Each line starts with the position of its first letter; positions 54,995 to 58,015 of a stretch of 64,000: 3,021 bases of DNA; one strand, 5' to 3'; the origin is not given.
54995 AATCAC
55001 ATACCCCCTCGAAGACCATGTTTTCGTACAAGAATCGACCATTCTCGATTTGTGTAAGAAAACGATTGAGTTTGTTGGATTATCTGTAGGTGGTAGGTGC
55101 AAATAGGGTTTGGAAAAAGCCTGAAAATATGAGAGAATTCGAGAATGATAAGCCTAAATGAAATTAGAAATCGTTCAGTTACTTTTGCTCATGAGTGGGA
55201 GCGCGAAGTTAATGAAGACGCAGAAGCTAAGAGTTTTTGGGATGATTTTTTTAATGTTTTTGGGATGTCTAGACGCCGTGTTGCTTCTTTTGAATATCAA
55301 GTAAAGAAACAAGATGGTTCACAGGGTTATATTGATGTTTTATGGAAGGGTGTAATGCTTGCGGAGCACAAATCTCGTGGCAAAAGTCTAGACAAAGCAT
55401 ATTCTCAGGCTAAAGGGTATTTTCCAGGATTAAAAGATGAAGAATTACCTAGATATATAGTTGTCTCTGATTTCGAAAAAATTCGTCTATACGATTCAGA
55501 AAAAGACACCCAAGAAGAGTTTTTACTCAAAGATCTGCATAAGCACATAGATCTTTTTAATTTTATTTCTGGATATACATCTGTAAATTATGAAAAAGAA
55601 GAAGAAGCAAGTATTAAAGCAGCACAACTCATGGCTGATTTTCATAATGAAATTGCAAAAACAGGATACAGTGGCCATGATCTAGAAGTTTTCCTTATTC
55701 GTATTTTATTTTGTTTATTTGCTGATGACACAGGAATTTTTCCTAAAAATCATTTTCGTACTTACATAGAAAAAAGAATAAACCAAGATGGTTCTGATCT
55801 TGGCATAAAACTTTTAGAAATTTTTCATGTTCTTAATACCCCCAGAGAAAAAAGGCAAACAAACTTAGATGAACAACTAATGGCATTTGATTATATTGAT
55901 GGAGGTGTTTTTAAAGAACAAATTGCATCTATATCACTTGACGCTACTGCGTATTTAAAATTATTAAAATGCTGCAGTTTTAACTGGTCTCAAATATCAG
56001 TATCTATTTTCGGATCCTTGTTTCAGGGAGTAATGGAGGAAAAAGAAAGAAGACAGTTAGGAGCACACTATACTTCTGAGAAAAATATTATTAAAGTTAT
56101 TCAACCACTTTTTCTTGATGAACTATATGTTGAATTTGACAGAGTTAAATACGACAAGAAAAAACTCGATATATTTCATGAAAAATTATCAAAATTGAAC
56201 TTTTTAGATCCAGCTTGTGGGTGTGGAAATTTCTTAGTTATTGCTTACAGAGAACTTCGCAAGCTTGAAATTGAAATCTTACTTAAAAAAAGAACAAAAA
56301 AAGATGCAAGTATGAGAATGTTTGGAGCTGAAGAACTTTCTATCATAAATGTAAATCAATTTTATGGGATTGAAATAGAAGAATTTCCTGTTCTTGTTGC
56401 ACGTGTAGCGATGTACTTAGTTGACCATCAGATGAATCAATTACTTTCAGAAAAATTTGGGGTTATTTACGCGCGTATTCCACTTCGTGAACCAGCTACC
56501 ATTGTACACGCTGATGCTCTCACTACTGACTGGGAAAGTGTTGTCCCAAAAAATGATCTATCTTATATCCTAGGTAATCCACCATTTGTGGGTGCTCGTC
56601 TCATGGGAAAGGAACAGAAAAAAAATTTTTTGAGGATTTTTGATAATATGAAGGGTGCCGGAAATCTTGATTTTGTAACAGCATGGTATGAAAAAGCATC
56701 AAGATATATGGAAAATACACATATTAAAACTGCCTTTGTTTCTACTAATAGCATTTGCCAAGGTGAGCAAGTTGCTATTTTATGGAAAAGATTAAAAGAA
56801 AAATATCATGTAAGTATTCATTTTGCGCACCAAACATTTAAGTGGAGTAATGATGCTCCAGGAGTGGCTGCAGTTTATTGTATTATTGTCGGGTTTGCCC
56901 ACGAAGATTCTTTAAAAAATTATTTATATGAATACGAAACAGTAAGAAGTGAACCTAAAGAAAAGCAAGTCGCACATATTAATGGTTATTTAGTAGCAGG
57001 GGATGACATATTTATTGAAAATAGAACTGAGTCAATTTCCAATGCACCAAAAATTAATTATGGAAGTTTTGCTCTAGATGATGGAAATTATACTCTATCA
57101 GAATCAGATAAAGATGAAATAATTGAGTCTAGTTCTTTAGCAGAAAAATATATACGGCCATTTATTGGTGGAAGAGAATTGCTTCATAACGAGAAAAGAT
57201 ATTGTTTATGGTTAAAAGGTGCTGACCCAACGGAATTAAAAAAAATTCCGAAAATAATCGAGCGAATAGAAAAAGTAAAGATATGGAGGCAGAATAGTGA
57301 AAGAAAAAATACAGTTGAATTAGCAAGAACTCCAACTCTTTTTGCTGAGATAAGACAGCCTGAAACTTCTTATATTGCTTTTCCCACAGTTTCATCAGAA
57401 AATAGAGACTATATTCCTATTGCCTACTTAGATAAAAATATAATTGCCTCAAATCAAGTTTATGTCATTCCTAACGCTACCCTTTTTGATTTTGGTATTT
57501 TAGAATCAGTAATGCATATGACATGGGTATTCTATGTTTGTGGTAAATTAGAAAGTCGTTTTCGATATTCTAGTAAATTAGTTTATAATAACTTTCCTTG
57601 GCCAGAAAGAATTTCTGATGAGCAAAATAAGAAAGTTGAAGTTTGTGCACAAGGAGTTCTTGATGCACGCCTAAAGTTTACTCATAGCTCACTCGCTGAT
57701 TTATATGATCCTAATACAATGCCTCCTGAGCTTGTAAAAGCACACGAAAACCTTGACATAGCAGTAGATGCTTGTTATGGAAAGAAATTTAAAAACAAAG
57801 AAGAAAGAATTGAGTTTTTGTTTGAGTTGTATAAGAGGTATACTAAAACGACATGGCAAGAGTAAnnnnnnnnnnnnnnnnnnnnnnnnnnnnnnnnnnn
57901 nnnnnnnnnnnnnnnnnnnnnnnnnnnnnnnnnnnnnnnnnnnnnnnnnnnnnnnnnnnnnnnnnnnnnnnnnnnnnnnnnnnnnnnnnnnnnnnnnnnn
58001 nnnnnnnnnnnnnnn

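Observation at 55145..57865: MmeI-family Type IIL restriction-modification enzyme heading a defence/mobile island (55145-64000)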

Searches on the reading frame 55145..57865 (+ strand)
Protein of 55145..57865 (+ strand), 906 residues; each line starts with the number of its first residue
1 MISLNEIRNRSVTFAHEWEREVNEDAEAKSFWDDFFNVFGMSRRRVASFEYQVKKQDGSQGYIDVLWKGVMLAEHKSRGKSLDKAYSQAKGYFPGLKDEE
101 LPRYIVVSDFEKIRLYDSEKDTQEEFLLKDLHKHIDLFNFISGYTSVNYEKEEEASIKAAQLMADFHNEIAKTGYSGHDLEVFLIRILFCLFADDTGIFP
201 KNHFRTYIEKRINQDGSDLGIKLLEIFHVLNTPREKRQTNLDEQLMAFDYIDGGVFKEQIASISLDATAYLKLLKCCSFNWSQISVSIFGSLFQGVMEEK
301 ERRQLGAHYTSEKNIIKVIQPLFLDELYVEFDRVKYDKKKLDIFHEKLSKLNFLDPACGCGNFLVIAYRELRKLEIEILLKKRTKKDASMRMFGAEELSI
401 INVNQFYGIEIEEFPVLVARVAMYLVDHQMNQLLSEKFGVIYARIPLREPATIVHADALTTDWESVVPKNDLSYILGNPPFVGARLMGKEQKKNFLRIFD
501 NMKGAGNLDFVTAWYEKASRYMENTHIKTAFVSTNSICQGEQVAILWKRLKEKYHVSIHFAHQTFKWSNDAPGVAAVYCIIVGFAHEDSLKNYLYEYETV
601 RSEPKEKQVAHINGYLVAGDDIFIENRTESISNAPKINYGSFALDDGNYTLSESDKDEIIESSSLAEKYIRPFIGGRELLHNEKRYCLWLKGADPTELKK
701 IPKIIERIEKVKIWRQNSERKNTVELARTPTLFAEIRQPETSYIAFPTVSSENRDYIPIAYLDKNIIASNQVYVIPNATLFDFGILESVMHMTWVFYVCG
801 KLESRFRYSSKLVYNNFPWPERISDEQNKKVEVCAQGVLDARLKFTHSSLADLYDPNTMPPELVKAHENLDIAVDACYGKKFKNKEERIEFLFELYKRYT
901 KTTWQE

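Call 3: search_protein_families(library=pfam, proteins=[window:55145-57865:+], max_evalue=0.01)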
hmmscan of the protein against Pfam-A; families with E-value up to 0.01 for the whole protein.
window:55145-57865:+ (906 aa): 7 families
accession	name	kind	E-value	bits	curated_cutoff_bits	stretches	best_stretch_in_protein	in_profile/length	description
PF20473.4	MmeI_Mtase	-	3.6e-91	305.4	27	1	334-595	4-258/259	MmeI, DNA-methyltransferase domain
PF20466.3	MmeI_TRD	-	1.6e-72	243.6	27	1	619-821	2-206/207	MmeI, target recognition domain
PF20464.3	MmeI_N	-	2.6e-43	148.9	27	1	10-172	2-180/181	MmeI, N-terminal domain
PF20467.3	MmeI_C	-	7.1e-30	103.5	27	1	824-902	2-81/83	MmeI, C-terminal domain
PF20465.4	MmeI_hel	-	3.8e-21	76.1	27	1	178-256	1-75/75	MmeI, helicase spacer domain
PF07669.17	Eco57I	-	2.5e-07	31.4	25.3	1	404-557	1-160/171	Eco57I restriction-modification methylase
PF02384.22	N6_Mtase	-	4.5e-06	26.7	20.4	1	352-523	49-174/311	N-6 DNA Methylase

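Call 4: search_protein_families(library=padloc, proteins=[window:55145-57865:+], max_evalue=0.01)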
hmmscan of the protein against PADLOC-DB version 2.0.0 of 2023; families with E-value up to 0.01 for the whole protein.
window:55145-57865:+ (906 aa): 24 families
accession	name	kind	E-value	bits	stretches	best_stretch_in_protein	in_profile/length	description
PDLC03598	REase_MTase_IIG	-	0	1171.5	1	2-901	3-909/912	Type IIG restriction enzyme-methyltransferase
PDLC03599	REase_MTase_IIG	-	9.3e-104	346.1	2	23-710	21-710/959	Type IIG restriction enzyme-methyltransferase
PDLC03627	REase_MTase_IIG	-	2.1e-86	288.7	2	68-460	104-512/1136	Type IIG restriction enzyme-methyltransferase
PDLC04134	mad2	-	1.3e-41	141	1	23-524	4-388/492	mads_2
PDLC02643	DrmMI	-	5.2e-37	125.3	2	472-879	869-1272/1347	DrmMI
PDLC02644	DrmMI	-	9.3e-16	54.9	2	471-681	381-577/988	DrmMI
PDLC02640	DrmMI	-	1.8e-10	37.2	1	530-879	551-909/1015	DrmMI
PDLC03335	MTase_II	-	2.6e-09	34.3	1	350-550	103-272/607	Type II methyltransferase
PDLC03021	MTase_I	-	5.3e-09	33.4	1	353-497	188-297/491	Type I methyltransferase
PDLC03618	REase_MTase_IIG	-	4.5e-08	28.8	0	756-822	1139-1206/1429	Type IIG restriction enzyme-methyltransferase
PDLC02639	DrmMI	-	2.4e-07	27.4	1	472-679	583-782/803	DrmMI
PDLC02646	DrmMI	-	4.2e-07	26.5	1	474-545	285-358/792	DrmMI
PDLC03630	REase_MTase_IIG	-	7.6e-07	25.3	1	288-426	353-468/1100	Type IIG restriction enzyme-methyltransferase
PDLC02638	DrmMI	-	3.3e-06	23.5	1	281-373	532-622/935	DrmMI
PDLC03025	MTase_I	-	6e-06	23.2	1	352-484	185-281/569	Type I methyltransferase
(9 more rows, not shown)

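Call 5: search_protein_families(library=ncbifam, proteins=[window:55145-57865:+], max_evalue=0.01)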
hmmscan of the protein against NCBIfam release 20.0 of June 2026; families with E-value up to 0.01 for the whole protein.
window:55145-57865:+ (906 aa): 3 families
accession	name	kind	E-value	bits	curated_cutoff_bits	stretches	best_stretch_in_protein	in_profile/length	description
NF033455.1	BREX_6_MTaseX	exception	3.4e-05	21.5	900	1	345-430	324-403/1319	BREX-6 system adenine-specific DNA-methyltransferase PglX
NF033452.1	BREX_1_MTaseX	exception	0.00053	17.9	500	0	345-374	309-338/1210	BREX-1 system adenine-specific DNA-methyltransferase PglX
NF047738.1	antiphage_MADS2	equivalog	0.0057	15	720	1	352-481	334-452/654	methylation-associated defense system DNA methyltransferase MAD2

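Call 6: search_solved_structures(query=window:55145-57865:+, show_alignments=1)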
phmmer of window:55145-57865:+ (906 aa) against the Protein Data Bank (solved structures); distinct sequences matched with E-value up to 0.001: 1.
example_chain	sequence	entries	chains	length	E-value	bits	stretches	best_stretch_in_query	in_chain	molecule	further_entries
5hr4_C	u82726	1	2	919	2.6e-290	968.2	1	2-901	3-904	MmeI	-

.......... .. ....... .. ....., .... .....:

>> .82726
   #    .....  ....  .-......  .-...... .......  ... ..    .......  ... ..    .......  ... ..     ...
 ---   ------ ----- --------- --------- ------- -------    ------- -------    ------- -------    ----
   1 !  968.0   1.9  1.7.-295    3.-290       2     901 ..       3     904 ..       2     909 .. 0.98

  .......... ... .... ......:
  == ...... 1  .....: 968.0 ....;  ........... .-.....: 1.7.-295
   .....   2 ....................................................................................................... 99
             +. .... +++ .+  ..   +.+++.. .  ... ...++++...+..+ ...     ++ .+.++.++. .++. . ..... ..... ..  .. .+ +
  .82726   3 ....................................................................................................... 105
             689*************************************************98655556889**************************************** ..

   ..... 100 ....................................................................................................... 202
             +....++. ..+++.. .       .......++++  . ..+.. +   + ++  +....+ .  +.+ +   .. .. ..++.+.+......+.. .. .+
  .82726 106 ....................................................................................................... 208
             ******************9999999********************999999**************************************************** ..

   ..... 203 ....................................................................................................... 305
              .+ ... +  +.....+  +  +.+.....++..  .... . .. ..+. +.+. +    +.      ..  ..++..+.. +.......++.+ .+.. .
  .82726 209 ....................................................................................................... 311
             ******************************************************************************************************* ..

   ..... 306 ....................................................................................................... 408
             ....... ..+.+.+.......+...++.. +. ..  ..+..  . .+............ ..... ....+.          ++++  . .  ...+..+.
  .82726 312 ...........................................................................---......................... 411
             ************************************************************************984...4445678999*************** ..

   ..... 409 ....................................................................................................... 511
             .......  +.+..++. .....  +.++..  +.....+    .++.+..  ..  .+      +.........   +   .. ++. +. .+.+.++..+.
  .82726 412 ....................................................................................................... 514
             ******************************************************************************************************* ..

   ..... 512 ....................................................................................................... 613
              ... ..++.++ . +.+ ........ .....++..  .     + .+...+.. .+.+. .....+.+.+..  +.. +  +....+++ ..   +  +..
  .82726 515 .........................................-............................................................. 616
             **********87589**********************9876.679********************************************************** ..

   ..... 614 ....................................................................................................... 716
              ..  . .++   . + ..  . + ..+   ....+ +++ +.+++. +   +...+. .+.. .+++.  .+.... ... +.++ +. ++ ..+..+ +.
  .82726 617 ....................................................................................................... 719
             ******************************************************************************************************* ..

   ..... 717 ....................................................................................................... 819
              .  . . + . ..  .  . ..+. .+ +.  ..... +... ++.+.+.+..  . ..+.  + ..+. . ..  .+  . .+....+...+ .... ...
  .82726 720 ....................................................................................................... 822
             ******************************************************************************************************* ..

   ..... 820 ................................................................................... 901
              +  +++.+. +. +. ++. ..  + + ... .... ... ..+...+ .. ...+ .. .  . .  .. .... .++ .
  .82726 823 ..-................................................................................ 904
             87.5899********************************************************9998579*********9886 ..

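Call 19: find_homologous_proteins(query=window:55145-57865:+, max_evalue=1e-50)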
Query window:55145-57865:+ (906 aa): 8000 proteins with E <= 1e-50 among 8000 candidates; the best 120 are listed.
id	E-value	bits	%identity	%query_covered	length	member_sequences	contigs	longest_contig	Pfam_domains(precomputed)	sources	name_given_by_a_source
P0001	0.0e+0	2082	100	100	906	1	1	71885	PF20465.5,PF02384.23,PF07669.18,PF20466.4,PF20464.4,PF20467.4,PF20473.5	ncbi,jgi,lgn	ncbi:MAG: DNA methyltransferase [Candidatus Paceibacterota bacterium]|jgi:hypothetical protein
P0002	0.0e+0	1752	84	99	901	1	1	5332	PF20465.5,PF02384.23,PF07669.18,PF20466.4,PF20464.4,PF20467.4,PF20473.5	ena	-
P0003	0.0e+0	1693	81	99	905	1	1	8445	PF20465.5,PF07669.18,PF20466.4,PF20464.4,PF20467.4,PF20473.5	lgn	-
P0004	0.0e+0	1606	77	99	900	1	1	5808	PF20465.5,PF02384.23,PF07669.18,PF20466.4,PF20464.4,PF20467.4,PF20473.5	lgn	-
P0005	0.0e+0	1580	75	99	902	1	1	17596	PF20465.5,PF02384.23,PF07669.18,PF20466.4,PF20464.4,PF20467.4,PF20473.5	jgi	-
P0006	0.0e+0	1569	75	99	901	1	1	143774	PF20465.5,PF02384.23,PF07669.18,PF20466.4,PF20464.4,PF20467.4,PF20473.5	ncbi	-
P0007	0.0e+0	1563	74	99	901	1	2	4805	PF20465.5,PF07669.18,PF20466.4,PF20464.4,PF20467.4,PF20473.5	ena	-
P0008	0.0e+0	1549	73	99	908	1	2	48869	PF20465.5,PF02384.23,PF07669.18,PF20466.4,PF20464.4,PF20467.4,PF20473.5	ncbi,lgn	-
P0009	0.0e+0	1540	74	99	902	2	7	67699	PF20465.5,PF02384.23,PF07669.18,PF20466.4,PF20464.4,PF20467.4,PF20473.5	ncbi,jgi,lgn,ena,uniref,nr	ncbi:MAG: hypothetical protein UR64_C0024G0004 [Candidatus Nomurabacteria bacterium GW2011_GWE1_35_1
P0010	0.0e+0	1533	73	99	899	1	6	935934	PF20465.5,PF02384.23,PF07669.18,PF20466.4,PF20464.4,PF20467.4,PF20473.5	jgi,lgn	jgi:hypothetical protein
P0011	0.0e+0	1531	72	99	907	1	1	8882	PF20465.5,PF07669.18,PF20466.4,PF20464.4,PF20467.4,PF20473.5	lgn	-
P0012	0.0e+0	1528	72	99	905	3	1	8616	PF20465.5,PF07669.18,PF20466.4,PF20464.4,PF20467.4,PF20473.5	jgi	-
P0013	0.0e+0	1528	73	99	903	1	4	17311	PF20465.5,PF07669.18,PF20466.4,PF20464.4,PF20467.4,PF20473.5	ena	-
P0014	0.0e+0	1517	73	99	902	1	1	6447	PF20465.5,PF07669.18,PF20466.4,PF20464.4,PF20467.4,PF20473.5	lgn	-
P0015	0.0e+0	1508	72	99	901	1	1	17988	PF20465.5,PF02384.23,PF07669.18,PF20466.4,PF20464.4,PF20467.4,PF20473.5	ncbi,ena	-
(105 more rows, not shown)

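Call 20: find_related_loci(query=window:55145-57865:+, collection=genome_contigs, flank=10000)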
Query window:55145-57865:+ (906 aa) in genome_contigs; peptide patterns used: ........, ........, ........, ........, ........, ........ (x = any residue, [..] = any of these).
188 stretches matched a pattern; 153 encode a relative of the query (tblastn E <= 1e-3); the best 80 are kept; 80 distinct loci.
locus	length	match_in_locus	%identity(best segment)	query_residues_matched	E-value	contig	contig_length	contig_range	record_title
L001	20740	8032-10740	76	1-903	0e+0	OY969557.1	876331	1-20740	MAG: uncultured bacterium isolate MFD09286.bin.c.8 genome assembly, chromosome: 1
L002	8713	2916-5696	73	1-900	0e+0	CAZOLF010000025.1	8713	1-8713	MAG TPA_asm: uncultured Candidatus Saccharibacteria bacterium isolate SRP219642_co7_584 genome assembly, contig: NODE_12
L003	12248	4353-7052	74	1-900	0e+0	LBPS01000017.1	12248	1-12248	MAG: Candidatus Nomurabacteria bacterium GW2011_GWE2_34_25 UR57_C0017, whole genome shotgun sequence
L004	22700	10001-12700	73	1-901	0e+0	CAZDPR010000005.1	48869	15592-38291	MAG TPA_asm: uncultured Candidatus Saccharibacteria bacterium isolate SRP300315_co1_43 genome assembly, contig: NODE_353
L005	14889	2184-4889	72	1-900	0e+0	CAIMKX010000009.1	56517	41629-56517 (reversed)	uncultured bacterium isolate AM-2014-D8_bin-0381 genome assembly, contig: bin-0381:09/56, whole genome shotgun sequence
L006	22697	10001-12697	71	1-900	0e+0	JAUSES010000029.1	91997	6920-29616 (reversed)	MAG: bacterium isolate E14_maxbin.225_sub E14_k141_81433, whole genome shotgun sequence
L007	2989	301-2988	71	1-897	0e+0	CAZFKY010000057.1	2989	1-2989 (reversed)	MAG TPA_asm: uncultured Candidatus Saccharibacteria bacterium isolate SRP135725_co1_149 genome assembly, contig: NODE_60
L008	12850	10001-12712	69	1-901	0e+0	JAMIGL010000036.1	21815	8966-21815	MAG: Candidatus Paceibacterota bacterium isolate UR_AS_metabat.84 k201_2184979, whole genome shotgun sequence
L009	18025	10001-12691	69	1-901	0e+0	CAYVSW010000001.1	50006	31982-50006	MAG TPA_asm: uncultured Candidatus Saccharibacteria bacterium isolate SRP219642_co7_46 genome assembly, contig: NODE_879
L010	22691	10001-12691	69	2-900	0e+0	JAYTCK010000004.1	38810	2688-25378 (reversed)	MAG: bacterium isolate GFS_1518 GFS_1518_3, whole genome shotgun sequence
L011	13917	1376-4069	68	1-900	0e+0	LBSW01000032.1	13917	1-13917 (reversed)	MAG: Parcubacteria group bacterium GW2011_GWB1_37_13 US41_C0032, whole genome shotgun sequence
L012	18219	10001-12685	68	1-899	0e+0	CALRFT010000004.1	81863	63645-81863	MAG: Parcubacteria group bacterium isolate MiE-14oct19-109 genome assembly, contig: MiE-14oct19-C256, whole genome shotg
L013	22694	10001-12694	68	1-900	0e+0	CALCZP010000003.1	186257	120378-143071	MAG TPA_asm: uncultured bacterium isolate SRR6231138_bin.7_CONCOCT_v1.1_MAG genome assembly, contig: ERZ650240.3, whole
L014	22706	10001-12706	67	1-901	0e+0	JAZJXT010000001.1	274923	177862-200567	MAG: Patescibacteria group bacterium isolate ADI_H1L2_2_122_18_3-bin036_1 ADIH1L22_B036_1_000000000001, whole genome sho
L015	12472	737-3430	67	1-900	0e+0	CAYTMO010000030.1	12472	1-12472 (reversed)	MAG TPA_asm: uncultured Candidatus Saccharibacteria bacterium isolate binchicken_co398_50 genome assembly, contig: NODE_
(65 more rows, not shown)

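Call 23: find_encoding_contigs(protein=P0001, flank=10000, max_places=4)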
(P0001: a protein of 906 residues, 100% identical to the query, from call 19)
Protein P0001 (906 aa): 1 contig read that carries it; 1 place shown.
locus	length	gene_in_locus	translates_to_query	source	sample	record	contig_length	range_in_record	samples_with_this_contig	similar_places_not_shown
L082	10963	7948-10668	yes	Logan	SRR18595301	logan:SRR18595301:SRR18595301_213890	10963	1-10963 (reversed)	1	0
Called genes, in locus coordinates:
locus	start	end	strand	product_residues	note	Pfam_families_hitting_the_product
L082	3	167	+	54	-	?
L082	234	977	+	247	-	-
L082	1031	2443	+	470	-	PF01336:tRNA_anti-codon, PF00152:tRNA-synt_2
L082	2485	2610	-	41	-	-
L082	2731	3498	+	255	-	PF02616:SMC_ScpA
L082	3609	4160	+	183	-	PF04079:SMC_ScpB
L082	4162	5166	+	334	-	PF00768:Peptidase_S11, PF13354:Beta-lactamase2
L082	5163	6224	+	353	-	PF00953:Glycos_transf_4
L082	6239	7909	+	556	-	PF00930:DPPIV_N, PF20434:BD-FAE (weak), PF00326:Peptidase_S9, PF12146:Hydrolase_4 (faint)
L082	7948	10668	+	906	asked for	PF20464:MmeI_N, PF20465:MmeI_hel, PF02384:N6_Mtase (weak), PF20473:MmeI_Mtase, PF07669:Eco57I (weak), PF20466:MmeI_TRD, PF20467:MmeI_C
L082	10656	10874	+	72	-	-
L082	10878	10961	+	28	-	?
